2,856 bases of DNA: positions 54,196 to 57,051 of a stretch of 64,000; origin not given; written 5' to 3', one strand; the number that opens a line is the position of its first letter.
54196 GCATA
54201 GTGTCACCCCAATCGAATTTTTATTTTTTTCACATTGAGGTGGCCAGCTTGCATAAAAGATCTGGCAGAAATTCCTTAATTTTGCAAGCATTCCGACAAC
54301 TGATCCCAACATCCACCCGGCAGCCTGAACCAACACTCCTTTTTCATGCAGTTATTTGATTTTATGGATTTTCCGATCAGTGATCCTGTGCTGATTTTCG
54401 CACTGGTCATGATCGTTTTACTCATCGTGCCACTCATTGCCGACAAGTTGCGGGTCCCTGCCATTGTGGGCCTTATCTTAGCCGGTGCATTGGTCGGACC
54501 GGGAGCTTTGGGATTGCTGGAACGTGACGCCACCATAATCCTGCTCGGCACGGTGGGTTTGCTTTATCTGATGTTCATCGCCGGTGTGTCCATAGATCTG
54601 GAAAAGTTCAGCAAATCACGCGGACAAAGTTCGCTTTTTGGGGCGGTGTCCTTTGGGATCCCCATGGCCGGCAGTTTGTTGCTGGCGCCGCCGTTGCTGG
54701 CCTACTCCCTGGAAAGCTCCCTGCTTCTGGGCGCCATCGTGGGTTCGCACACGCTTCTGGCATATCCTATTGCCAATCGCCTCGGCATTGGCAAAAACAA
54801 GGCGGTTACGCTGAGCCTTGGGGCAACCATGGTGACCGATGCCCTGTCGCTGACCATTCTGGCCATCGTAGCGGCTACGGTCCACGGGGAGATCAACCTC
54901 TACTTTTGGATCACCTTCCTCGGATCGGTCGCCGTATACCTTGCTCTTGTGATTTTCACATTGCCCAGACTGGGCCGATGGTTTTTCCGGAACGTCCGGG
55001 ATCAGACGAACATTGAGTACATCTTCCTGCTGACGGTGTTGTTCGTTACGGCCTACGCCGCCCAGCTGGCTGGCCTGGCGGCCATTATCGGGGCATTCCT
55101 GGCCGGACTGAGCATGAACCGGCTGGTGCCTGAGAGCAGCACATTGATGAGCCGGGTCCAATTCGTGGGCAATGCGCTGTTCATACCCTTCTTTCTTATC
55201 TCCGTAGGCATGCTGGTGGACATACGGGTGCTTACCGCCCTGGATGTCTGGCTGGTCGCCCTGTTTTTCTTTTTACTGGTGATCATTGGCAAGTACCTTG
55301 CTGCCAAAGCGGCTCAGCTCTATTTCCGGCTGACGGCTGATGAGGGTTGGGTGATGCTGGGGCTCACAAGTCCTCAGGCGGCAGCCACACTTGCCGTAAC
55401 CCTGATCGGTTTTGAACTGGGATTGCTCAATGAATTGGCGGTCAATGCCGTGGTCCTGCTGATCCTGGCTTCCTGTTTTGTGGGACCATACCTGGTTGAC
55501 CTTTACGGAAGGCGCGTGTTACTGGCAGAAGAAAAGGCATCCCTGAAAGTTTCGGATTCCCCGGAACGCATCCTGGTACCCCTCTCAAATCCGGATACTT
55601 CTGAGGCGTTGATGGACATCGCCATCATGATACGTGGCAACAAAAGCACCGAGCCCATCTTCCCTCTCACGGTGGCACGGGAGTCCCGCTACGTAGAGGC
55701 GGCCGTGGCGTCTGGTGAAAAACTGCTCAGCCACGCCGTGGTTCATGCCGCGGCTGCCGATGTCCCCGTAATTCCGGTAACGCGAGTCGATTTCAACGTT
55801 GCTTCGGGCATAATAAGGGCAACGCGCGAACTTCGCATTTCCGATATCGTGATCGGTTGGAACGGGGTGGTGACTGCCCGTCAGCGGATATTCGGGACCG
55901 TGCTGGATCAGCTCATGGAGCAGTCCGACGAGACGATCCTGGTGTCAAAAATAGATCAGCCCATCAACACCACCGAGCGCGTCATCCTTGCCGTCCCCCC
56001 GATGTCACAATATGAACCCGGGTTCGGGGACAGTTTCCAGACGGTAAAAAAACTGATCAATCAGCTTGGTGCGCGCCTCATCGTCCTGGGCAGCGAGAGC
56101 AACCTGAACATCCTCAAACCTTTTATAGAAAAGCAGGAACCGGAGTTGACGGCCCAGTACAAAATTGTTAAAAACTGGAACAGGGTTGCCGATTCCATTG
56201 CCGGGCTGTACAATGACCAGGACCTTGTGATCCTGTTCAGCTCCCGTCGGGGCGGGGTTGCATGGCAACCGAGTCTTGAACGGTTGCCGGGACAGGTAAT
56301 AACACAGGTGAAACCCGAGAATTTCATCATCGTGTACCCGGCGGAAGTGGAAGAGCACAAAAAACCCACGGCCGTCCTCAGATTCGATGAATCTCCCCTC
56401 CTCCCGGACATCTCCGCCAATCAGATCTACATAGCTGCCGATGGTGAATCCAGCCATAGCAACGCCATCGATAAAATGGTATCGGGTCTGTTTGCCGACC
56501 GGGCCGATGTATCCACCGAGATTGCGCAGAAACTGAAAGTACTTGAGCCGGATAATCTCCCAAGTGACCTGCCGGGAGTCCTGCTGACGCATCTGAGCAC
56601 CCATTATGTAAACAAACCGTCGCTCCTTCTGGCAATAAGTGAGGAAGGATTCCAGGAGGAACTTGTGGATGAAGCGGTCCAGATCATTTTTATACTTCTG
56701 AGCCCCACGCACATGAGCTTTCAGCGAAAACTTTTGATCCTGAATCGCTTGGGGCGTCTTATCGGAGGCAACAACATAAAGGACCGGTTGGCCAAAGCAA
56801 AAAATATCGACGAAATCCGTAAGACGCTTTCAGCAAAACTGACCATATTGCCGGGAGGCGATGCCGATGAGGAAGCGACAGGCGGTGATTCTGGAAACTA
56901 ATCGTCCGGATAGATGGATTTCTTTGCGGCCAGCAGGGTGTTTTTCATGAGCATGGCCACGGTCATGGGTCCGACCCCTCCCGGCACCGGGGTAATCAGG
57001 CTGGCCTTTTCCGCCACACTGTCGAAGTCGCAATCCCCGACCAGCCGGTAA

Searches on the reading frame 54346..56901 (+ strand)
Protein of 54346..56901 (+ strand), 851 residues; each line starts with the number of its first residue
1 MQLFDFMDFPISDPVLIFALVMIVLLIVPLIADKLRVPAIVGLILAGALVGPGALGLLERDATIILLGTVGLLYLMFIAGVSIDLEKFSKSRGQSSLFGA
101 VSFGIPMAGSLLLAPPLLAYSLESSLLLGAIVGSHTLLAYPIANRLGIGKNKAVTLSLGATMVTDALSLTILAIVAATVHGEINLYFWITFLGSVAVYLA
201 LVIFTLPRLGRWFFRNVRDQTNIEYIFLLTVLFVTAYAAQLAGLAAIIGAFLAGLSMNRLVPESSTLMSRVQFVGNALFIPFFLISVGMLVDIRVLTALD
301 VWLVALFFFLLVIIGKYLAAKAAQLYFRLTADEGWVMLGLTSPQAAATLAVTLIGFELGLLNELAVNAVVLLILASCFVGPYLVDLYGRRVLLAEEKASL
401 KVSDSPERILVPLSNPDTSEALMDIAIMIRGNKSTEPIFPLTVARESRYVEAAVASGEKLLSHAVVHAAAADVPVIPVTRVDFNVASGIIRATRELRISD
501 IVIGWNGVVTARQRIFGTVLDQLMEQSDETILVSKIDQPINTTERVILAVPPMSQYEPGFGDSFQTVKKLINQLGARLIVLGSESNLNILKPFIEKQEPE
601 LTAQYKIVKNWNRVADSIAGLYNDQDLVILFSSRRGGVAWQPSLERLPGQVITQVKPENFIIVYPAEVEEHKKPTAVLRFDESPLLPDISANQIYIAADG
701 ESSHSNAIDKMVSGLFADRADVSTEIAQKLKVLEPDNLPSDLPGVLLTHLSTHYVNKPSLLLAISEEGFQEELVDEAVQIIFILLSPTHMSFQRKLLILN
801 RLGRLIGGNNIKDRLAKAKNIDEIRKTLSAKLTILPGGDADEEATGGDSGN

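Call 44: find_encoding_contigs(protein=window:54346-56901:+, flank=10000, max_places=1)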
Protein window:54346-56901:+ (851 aa): 2 contigs read that carry it; 1 place shown.
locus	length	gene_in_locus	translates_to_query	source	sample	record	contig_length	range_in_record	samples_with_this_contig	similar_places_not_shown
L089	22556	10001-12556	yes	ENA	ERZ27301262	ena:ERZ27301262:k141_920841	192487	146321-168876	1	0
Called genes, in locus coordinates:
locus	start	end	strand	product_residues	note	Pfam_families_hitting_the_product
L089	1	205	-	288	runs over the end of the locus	PF01551:Peptidase_M23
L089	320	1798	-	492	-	PF00478:IMPDH, PF01070:FMN_dh (faint), PF00571:CBS, PF03060:NMO (weak)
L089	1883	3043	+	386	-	PF00155:Aminotran_1_2 (faint), PF01041:DegT_DnrJ_EryC1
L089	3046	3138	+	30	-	-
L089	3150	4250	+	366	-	PF13480:Acetyltransf_6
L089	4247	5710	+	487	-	PF01943:Polysacc_synt, PF13440:Polysacc_synt_3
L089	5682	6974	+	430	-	PF13439:Glyco_transf_4, PF00534:Glycos_transf_1, PF13692:Glyco_trans_1_4, PF13524:Glyco_trans_1_2 (weak)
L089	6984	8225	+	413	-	PF13439:Glyco_transf_4, PF13579:Glyco_trans_4_4 (weak), PF20706:GT4-conflict, PF00534:Glycos_transf_1, PF13692:Glyco_trans_1_4, PF13524:Glyco_trans_1_2 (weak)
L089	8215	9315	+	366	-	PF00535:Glycos_transf_2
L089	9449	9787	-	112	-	-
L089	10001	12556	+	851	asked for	PF00999:Na_H_Exchanger, PF00582:Usp, PF00359:PTS_EIIA_2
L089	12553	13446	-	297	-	PF00763:THF_DHG_CYH, PF02882:THF_DHG_CYH_C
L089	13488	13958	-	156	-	PF00359:PTS_EIIA_2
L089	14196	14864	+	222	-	PF03379:CcmB, PF12698:ABC2_membrane_3 (weak)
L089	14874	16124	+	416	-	PF13177:DNA_pol3_delta2, PF09115:DNApol3-delta_C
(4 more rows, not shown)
